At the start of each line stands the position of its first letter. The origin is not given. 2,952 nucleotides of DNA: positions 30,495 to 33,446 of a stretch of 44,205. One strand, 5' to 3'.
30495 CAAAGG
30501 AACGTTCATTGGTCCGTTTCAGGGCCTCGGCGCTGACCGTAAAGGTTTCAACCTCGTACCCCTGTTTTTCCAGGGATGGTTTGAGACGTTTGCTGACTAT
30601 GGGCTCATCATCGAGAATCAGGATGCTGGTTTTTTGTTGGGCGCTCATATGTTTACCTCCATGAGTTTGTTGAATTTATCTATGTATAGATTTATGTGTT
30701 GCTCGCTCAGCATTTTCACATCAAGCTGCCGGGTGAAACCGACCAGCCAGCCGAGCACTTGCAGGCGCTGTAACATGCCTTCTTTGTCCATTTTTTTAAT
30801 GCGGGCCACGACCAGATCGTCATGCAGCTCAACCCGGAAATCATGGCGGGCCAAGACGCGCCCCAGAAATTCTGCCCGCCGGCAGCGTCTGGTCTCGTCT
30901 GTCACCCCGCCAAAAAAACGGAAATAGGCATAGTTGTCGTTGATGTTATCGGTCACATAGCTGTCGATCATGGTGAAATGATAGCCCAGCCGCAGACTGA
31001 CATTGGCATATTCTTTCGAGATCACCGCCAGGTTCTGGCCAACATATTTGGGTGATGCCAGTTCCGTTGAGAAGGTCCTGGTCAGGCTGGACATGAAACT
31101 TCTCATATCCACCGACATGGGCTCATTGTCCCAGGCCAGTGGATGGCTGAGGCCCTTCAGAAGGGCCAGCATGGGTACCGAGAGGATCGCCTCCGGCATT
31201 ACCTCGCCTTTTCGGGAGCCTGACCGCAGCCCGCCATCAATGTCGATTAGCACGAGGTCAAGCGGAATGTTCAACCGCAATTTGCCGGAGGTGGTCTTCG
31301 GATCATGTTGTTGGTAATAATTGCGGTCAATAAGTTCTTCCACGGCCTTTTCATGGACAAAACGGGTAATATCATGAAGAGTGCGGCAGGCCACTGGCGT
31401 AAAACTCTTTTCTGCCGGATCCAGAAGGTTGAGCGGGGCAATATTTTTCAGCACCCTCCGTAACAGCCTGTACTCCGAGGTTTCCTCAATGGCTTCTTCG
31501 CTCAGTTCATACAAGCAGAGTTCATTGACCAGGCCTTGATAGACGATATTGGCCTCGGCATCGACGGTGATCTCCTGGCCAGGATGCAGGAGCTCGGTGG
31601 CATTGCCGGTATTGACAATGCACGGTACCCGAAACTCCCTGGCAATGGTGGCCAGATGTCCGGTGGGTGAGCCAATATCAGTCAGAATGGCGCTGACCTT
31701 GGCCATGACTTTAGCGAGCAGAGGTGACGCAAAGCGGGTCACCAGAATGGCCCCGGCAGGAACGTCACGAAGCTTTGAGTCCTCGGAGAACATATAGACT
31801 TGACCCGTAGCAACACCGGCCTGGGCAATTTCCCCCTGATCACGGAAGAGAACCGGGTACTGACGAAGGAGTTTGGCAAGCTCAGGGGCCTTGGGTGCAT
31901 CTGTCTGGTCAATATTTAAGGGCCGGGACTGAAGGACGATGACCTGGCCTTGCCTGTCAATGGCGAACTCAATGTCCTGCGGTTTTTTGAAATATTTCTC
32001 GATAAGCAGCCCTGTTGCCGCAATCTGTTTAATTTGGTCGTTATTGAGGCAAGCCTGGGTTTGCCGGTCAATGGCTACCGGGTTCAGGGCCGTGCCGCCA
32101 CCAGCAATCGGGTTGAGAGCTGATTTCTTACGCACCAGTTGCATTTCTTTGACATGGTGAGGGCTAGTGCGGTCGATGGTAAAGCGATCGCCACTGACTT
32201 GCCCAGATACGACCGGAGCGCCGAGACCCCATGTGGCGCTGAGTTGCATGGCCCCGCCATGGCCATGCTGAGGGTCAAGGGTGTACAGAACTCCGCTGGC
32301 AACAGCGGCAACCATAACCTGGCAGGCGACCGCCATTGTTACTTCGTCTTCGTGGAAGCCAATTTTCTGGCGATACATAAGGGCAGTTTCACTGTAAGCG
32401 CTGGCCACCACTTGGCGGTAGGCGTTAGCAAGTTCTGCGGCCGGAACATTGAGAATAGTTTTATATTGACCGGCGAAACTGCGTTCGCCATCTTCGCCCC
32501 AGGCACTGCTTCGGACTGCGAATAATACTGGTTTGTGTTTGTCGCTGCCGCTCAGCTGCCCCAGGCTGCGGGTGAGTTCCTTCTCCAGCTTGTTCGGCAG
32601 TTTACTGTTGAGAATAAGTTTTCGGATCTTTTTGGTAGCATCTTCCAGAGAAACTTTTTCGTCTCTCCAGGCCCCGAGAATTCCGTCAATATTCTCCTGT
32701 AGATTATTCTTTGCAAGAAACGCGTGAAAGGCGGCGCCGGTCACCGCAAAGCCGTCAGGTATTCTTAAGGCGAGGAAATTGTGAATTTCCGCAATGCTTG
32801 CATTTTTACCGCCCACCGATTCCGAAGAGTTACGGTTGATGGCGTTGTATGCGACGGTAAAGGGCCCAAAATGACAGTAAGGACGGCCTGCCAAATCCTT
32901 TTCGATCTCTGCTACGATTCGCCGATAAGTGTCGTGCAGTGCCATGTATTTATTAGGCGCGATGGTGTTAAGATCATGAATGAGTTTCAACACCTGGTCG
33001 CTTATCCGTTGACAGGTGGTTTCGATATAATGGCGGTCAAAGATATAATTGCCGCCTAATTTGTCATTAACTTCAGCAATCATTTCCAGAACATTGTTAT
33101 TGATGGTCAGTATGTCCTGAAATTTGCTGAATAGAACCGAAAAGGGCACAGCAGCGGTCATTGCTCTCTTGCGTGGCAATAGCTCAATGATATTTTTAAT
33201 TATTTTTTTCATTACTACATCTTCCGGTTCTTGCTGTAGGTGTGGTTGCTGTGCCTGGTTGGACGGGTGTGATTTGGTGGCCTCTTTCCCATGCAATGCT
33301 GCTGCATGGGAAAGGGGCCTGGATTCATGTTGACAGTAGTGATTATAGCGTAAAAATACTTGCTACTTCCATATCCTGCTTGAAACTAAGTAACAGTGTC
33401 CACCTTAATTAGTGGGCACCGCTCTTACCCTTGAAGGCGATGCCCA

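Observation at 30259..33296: PpsA-like ATP-grasp/swivel-His protein lacking the PEP/pyruvate TIM barrel, translationally coupled to an orphan receiver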

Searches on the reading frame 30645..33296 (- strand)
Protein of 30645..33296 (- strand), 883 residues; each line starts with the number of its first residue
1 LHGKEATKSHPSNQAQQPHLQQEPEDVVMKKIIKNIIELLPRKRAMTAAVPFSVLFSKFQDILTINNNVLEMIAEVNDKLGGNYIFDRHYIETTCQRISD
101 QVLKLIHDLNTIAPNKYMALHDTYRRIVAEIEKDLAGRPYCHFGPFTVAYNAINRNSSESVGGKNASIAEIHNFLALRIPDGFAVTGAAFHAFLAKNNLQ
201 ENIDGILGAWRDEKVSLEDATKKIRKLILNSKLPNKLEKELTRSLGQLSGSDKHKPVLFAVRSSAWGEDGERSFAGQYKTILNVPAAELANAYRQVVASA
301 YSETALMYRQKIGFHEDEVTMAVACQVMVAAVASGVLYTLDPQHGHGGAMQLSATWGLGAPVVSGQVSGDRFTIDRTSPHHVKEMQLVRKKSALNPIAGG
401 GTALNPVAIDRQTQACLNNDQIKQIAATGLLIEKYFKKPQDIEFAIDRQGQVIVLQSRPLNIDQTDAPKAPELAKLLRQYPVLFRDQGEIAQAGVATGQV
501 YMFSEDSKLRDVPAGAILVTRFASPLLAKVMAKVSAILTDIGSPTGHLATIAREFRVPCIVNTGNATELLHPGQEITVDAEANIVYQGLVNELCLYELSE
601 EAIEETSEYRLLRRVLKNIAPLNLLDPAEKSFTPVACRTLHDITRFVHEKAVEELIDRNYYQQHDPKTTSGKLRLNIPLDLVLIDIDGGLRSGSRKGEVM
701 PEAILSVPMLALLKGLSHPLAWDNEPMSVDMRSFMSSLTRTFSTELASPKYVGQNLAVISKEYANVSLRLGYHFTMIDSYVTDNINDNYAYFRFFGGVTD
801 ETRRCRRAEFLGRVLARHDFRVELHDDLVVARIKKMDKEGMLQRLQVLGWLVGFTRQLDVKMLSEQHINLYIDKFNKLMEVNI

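Call 3: search_protein_families(library=pfam, proteins=[window:30645-33296:-], max_evalue=0.01)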
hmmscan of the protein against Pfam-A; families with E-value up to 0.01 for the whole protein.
window:30645-33296:- (883 aa): 2 families
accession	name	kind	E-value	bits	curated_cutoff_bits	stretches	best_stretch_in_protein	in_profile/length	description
PF01326.24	PPDK_N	-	4.3e-82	276.5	27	1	159-468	2-317/328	Pyruvate phosphate dikinase, AMP/ATP-binding domain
PF00391.29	PEP-utilizers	-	2.7e-19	69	23.1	1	513-581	2-70/72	PEP-utilising enzyme, mobile domain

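Call 4: search_protein_families(library=ncbifam, proteins=[window:30645-33296:-], max_evalue=0.01)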
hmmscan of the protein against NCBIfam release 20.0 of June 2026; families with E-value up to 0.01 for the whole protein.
window:30645-33296:- (883 aa): 26 families (the best 25 are shown)
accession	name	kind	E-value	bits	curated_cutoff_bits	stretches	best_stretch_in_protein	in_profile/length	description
NF005057.0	PRK06464.1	equivalog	6e-101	338.8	598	1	148-593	8-468/798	phosphoenolpyruvate synthase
TIGR01418.1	PEP_synth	equivalog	2.5e-95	320.5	739.75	1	150-593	5-464/784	pyruvate, water dikinase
NF004877.0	PRK06241.1-2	subfamily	1.2e-72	245.4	866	2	146-460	4-312/869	phosphoenolpyruvate synthase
NF004881.0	PRK06241.2-2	equivalog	2.3e-72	244.6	883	2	157-461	15-311/898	phosphoenolpyruvate synthase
NF041857.1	RIF_Ptrans_rph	equivalog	3.8e-70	237.3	999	2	149-460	5-310/864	rifamycin-inactivating phosphotransferase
NF004878.0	PRK06241.1-3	subfamily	1.4e-69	235.2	945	2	146-460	4-311/891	phosphoenolpyruvate synthase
NF052631.1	prodigiosin_PigC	equivalog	3.7e-64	217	1300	2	154-467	9-304/883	prodigiosin ligase PigC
NF052632.1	undecylprod_RedH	equivalog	2.5e-63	214.3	1350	2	152-467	8-300/880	undecylprodigiosin ligase RedH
NF004879.0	PRK06241.1-4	equivalog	3.8e-63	213.9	976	2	147-461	5-313/868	phosphoenolpyruvate synthase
NF004883.0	PRK06241.2-4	equivalog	1.1e-50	172.7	1063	2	151-460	23-327/928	phosphoenolpyruvate synthase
NF000283.1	RPH_KJ151292.1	equivalog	1.6e-50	172.2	1700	2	153-461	12-314/865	rifamycin-inactivating phosphotransferase Rph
NF004880.0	PRK06241.2-1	equivalog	4.6e-48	163.8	972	2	161-460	18-280/837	phosphoenolpyruvate synthase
NF004882.0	PRK06241.2-3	equivalog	9.5e-29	100.1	850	2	153-377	4-219/827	phosphoenolpyruvate synthase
NF004531.0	PRK05878.1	equivalog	5.7e-27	94.5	456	2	486-623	354-486/534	pyruvate, phosphate dikinase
NF006153.0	PRK08296.1-5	subfamily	1.3e-17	63.5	578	1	488-585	506-603/608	hypothetical protein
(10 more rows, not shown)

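Call 5: search_solved_structures(query=window:30645-33296:-, max_evalue=0.01)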
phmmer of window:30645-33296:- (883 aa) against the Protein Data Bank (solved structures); distinct sequences matched with E-value up to 0.01: 25.
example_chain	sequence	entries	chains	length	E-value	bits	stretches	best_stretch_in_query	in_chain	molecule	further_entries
8a8e_A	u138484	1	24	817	4.8e-61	210.1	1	212-602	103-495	Phosphoenolpyruvate synthase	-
2ols_A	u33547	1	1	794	7.8e-61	209.4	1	151-591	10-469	Phosphoenolpyruvate synthase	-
9dae_A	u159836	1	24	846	1.8e-55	191.7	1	148-594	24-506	Phosphoenolpyruvate synthase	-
5hv2_A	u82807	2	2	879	7e-51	176.5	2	143-461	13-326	Phosphoenolpyruvate synthase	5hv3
5hv1_A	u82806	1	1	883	8.9e-51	176.1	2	144-461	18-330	Phosphoenolpyruvate synthase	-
5fbs_A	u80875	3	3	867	1.5e-50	175.4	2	145-461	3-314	Phosphoenolpyruvate synthase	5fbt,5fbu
5hv6_A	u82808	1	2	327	5e-42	147.2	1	143-460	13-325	Phosphoenolpyruvate synthase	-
9goj_A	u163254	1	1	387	6.4e-41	143.5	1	142-460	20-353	Phosphoenolpyruvate synthase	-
2e28_A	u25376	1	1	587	3.2e-08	35.3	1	484-590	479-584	Pyruvate kinase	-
1eza_A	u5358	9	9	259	5.9e-08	34.5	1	531-605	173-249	ENZYME I | PHOSPHOTRANSFERASE SYSTEM, ENZYME I | PROTEIN (PHOSPHOTRANSFER SYSTEM, ENZYME I)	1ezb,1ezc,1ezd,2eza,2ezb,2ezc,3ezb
1zym_A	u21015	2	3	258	6.1e-08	34.4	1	531-594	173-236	ENZYME I | Phosphoenolpyruvate-protein phosphotransferase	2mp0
3eza_A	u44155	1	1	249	1.3e-07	33.4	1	531-593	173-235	PHOSPHOTRANSFERASE SYSTEM, ENZYME I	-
2kx9_A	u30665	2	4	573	7.4e-07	30.9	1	531-608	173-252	Phosphoenolpyruvate-protein phosphotransferase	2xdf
2hwg_A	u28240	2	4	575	7.4e-07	30.8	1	531-608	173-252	Phosphoenolpyruvate-protein phosphotransferase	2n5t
2l5h_A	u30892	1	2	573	9.3e-06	27.2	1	531-608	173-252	Phosphoenolpyruvate-protein phosphotransferase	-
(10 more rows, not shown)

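Call 8: find_homologous_proteins(query=window:30645-33212:-, max_evalue=0.00001)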
Query window:30645-33212:- (855 aa): 1760 proteins with E <= 0.00001 among 8000 candidates; the best 120 are listed.
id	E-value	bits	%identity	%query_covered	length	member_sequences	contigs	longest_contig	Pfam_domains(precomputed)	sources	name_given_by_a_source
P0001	0.0e+0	1926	100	100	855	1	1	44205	PF00391.30,PF01326.25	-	-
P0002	0.0e+0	1637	84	100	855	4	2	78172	PF00391.30,PF01326.25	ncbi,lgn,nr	ncbi:MAG: hypothetical protein KKD73_14400 [Proteobacteria bacterium]|nr:hypothetical protein [Pseud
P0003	0.0e+0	1453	76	100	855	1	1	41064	PF00391.30,PF01326.25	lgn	-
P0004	0.0e+0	1435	74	100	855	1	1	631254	PF00391.30,PF01326.25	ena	-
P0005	0.0e+0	1402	72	100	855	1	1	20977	PF00391.30,PF01326.25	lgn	-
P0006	0.0e+0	1375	70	100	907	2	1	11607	PF00391.30,PF01326.25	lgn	-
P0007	0.0e+0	1374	72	100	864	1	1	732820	PF00391.30,PF01326.25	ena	-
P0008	0.0e+0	1367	71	100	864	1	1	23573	PF00391.30,PF01326.25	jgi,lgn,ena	-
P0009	0.0e+0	1324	69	100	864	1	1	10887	PF00391.30,PF01326.25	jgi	-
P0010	0.0e+0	1292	68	100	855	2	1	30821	PF00391.30,PF01326.25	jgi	-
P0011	0.0e+0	1267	67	100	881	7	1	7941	PF00391.30,PF01326.25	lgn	-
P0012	0.0e+0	1237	66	100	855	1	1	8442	PF00391.30,PF01326.25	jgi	jgi:pyruvate,water dikinase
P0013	0.0e+0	1199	63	100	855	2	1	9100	PF00391.30,PF01326.25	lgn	-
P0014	0.0e+0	1172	61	100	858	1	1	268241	PF00391.30,PF01326.25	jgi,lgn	-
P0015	0.0e+0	1143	59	100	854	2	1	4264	PF00391.30,PF01326.25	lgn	-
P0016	0.0e+0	1140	60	100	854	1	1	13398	PF00391.30,PF01326.25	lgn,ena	-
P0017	0.0e+0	1132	60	100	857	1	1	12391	PF00391.30,PF01326.25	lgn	-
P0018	0.0e+0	1130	60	100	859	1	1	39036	PF00391.30,PF01326.25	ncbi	-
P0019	0.0e+0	1128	59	100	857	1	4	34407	PF00391.30,PF01326.25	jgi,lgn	jgi:pyruvate,water dikinase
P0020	0.0e+0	1122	59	100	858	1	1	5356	PF00391.30,PF01326.25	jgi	-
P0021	0.0e+0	1108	59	100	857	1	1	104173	PF00391.30,PF01326.25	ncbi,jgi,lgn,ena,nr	ncbi:MAG: PEP-utilizing enzyme [Desulfobulbaceae bacterium]|nr:PEP-utilizing enzyme [Desulfobulbacea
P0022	0.0e+0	1103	58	100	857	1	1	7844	PF00391.30,PF01326.25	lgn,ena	-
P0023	0.0e+0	1090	58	100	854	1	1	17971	PF00391.30,PF01326.25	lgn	-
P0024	0.0e+0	1081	58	100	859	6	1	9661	PF00391.30,PF01326.25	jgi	jgi:pyruvate,water dikinase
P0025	0.0e+0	1081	58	100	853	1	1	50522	PF00391.30,PF01326.25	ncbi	-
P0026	0.0e+0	1077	57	100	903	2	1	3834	PF00391.30,PF01326.25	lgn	-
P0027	0.0e+0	1074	57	100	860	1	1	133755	PF00391.30,PF01326.25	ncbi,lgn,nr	ncbi:MAG: hypothetical protein KKB30_08300 [Proteobacteria bacterium]|nr:hypothetical protein [Pseud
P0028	0.0e+0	1072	58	100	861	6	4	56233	PF00391.30,PF01326.25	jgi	jgi:pyruvate,water dikinase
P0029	0.0e+0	1071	58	97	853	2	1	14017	PF00391.30,PF01326.25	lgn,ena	-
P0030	0.0e+0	1064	57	100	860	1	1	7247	PF00391.30,PF01326.25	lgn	-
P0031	0.0e+0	1057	58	98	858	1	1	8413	PF00391.30,PF01326.25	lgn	-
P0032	0.0e+0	1047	55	99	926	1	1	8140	PF00391.30,PF01326.25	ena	-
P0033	0.0e+0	1046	56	100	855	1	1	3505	PF00391.30,PF01326.25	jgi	jgi:pyruvate,water dikinase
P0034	0.0e+0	1038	56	100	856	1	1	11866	PF00391.30,PF01326.25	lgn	-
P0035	0.0e+0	1023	55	97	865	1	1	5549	PF00391.30,PF01326.25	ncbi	-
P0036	0.0e+0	1020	55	97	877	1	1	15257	PF00391.30,PF01326.25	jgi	-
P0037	0.0e+0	1019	55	97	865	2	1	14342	PF00391.30,PF01326.25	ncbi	-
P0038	0.0e+0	1016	55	100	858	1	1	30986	PF00391.30,PF01326.25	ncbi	-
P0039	0.0e+0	1014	56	98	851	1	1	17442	PF00391.30,PF01326.25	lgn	-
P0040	0.0e+0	1013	55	97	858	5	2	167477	PF00391.30,PF01326.25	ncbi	-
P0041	0.0e+0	1012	54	98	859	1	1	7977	PF00391.30,PF01326.25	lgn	-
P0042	0.0e+0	1012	55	96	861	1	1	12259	PF00391.30,PF01326.25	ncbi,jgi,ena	-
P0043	1.1e-297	1008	56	97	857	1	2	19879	PF00391.30,PF01326.25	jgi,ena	-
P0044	2.7e-297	1006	55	97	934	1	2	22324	PF00391.30,PF01326.25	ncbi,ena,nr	ncbi:MAG: hypothetical protein GWP10_01230 [Nitrospiraceae bacterium]|nr:hypothetical protein [Nitro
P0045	5.0e-297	1006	54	99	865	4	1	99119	PF00391.30,PF01326.25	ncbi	-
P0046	7.0e-296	1002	52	100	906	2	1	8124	PF00391.30,PF01326.25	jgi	jgi:pyruvate,water dikinase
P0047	1.5e-295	1001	54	98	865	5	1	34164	PF00391.30,PF01326.25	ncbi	-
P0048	1.6e-295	1001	62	84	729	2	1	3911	PF00391.30,PF01326.25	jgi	-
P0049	3.2e-295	1000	54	99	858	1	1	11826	PF00391.30,PF01326.25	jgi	jgi:pyruvate,water dikinase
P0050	3.3e-295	1000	53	98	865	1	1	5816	PF00391.30,PF01326.25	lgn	-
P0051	5.6e-295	999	54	98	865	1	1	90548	PF00391.30,PF01326.25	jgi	-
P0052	9.8e-295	998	54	97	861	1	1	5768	PF00391.30,PF01326.25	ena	-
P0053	4.7e-294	996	56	96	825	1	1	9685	PF00391.30,PF01326.25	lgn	-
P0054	4.9e-294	996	52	100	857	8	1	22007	PF00391.30,PF01326.25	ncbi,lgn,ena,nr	ncbi:MAG: hypothetical protein GWP11_00070 [Proteobacteria bacterium]|nr:hypothetical protein [Pseud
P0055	1.5e-293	994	53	100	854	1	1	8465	PF00391.30,PF01326.25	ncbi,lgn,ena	-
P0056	2.5e-293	993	55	97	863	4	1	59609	PF00391.30,PF01326.25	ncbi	-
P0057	2.8e-293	993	53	99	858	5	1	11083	PF00391.30,PF01326.25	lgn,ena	-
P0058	1.4e-292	991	55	96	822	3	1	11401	PF00391.30,PF01326.25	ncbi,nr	ncbi:MAG: hypothetical protein JRC87_07995 [Deltaproteobacteria bacterium]|nr:hypothetical protein [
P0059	7.4e-292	988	54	98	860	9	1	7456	PF00391.30,PF01326.25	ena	-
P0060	7.9e-292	988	53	99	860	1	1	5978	PF00391.30,PF01326.25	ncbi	-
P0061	8.5e-292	988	53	99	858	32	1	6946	PF00391.30,PF01326.25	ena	-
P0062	1.0e-291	988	54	98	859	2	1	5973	PF00391.30,PF01326.25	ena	-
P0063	2.2e-291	987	54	98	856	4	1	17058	PF00391.30,PF01326.25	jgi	jgi:pyruvate,water dikinase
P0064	3.7e-291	986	52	100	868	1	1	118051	PF00391.30,PF01326.25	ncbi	-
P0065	8.0e-291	985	53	98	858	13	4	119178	PF00391.30,PF01326.25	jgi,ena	-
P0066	2.0e-290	984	53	99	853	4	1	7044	PF00391.30,PF01326.25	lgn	-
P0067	4.5e-290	983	53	98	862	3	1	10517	PF00391.30,PF01326.25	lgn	-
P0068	9.4e-290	981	54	97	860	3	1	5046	PF00391.30,PF01326.25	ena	-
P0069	1.8e-289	981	54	98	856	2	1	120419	PF00391.30,PF01326.25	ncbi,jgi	-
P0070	1.8e-289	981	53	97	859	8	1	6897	PF00391.30,PF01326.25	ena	-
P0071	4.2e-289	979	53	98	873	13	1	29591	PF00391.30,PF01326.25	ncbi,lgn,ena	-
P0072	2.5e-288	977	52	100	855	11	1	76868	PF00391.30,PF01326.25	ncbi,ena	-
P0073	5.7e-288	976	51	100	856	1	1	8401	PF00391.30,PF01326.25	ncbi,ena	-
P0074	6.0e-288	976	53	98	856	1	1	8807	PF00391.30,PF01326.25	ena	-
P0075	8.6e-288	975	53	98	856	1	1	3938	PF00391.30,PF01326.25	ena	-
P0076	1.1e-287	975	53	98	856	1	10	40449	PF00391.30,PF01326.25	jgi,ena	jgi:pyruvate,water dikinase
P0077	2.9e-287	973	53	98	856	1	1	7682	PF00391.30,PF01326.25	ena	-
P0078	2.9e-287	973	53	100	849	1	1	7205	PF00391.30,PF01326.25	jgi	-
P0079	4.5e-287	973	53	98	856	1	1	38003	PF00391.30,PF01326.25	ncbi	-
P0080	5.3e-287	972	52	99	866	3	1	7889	PF00391.30,PF01326.25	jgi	jgi:pyruvate,water dikinase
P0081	1.8e-286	971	53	97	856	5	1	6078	PF00391.30,PF01326.25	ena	-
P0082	2.3e-286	970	54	96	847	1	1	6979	PF00391.30,PF01326.25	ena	-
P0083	2.8e-286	970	52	100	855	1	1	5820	PF00391.30,PF01326.25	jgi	jgi:pyruvate, water dikinase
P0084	2.9e-286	970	53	99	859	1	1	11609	PF00391.30,PF01326.25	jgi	jgi:pyruvate,water dikinase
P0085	3.2e-286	970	54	98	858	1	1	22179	PF00391.30,PF01326.25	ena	-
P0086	3.4e-286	970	53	99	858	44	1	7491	PF00391.30,PF01326.25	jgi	jgi:pyruvate,water dikinase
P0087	3.6e-286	970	53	99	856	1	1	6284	PF00391.30,PF01326.25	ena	-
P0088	5.1e-286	969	53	98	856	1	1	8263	PF00391.30,PF01326.25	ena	-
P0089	5.4e-286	969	52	99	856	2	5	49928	PF00391.30,PF01326.25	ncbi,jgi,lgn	-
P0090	5.4e-286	969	53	99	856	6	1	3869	PF00391.30,PF01326.25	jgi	jgi:pyruvate,water dikinase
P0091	6.5e-286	969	53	99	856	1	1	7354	PF00391.30,PF01326.25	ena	-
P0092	7.3e-286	969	53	98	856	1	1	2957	PF00391.30,PF01326.25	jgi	jgi:pyruvate,water dikinase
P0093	7.9e-286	969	53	98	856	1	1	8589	PF00391.30,PF01326.25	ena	-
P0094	9.4e-286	968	52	99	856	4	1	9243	PF00391.30,PF01326.25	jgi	jgi:pyruvate,water dikinase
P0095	9.6e-286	968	53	97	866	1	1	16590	PF00391.30,PF01326.25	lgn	-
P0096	1.1e-285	968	53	99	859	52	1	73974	PF00391.30,PF01326.25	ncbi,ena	-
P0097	1.2e-285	968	53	99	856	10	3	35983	PF00391.30,PF01326.25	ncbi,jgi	jgi:pyruvate,water dikinase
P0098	1.3e-285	968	53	98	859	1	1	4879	PF00391.30,PF01326.25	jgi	jgi:pyruvate, water dikinase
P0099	1.4e-285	968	52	99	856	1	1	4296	PF00391.30,PF01326.25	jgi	jgi:pyruvate,water dikinase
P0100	1.4e-285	968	52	98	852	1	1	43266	PF00391.30,PF01326.25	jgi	-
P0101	1.7e-285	967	52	99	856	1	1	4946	PF00391.30,PF01326.25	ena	-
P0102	2.1e-285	967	54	98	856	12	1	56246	PF00391.30,PF01326.25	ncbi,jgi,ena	-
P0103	2.4e-285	967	52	99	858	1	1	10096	PF00391.30,PF01326.25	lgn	-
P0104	2.8e-285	967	52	100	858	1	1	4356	PF00391.30,PF01326.25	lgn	-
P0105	3.4e-285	966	53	98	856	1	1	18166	PF00391.30,PF01326.25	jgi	jgi:pyruvate,water dikinase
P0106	4.6e-285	966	53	99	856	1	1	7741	PF00391.30,PF01326.25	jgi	jgi:pyruvate,water dikinase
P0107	4.6e-285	966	52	99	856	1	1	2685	PF00391.30,PF01326.25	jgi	jgi:pyruvate,water dikinase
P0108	6.1e-285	966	52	99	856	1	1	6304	PF00391.30,PF01326.25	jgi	jgi:pyruvate,water dikinase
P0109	6.7e-285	965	53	99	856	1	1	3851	PF00391.30,PF01326.25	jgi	jgi:pyruvate,water dikinase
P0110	7.0e-285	965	53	98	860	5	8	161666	PF00391.30,PF01326.25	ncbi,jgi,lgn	-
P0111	9.2e-285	965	53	100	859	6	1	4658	PF00391.30,PF01326.25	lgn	-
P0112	1.1e-284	965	52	99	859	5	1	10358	PF00391.30,PF01326.25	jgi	jgi:pyruvate,water dikinase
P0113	1.2e-284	965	53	98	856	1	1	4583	PF00391.30,PF01326.25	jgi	jgi:pyruvate,water dikinase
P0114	1.3e-284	964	54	96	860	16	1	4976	PF00391.30,PF01326.25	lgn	-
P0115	1.4e-284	964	53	97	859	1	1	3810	PF00391.30,PF01326.25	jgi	-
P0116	1.5e-284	964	52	99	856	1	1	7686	PF00391.30,PF01326.25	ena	-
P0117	2.5e-284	964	53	96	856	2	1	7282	PF00391.30,PF01326.25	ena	-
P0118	3.2e-284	963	52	99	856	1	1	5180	PF00391.30,PF01326.25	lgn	-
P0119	3.8e-284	963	53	98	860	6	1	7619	PF00391.30,PF01326.25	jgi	-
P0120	3.9e-284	963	53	97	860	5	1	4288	PF00391.30,PF01326.25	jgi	jgi:pyruvate,water dikinase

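Call 86: search_protein_families(library=padloc, proteins=[window:30648-33212:-], max_evalue=0.001)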
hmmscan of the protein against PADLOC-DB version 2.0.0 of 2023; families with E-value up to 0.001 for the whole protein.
window:30648-33212:- (855 aa): 0 families
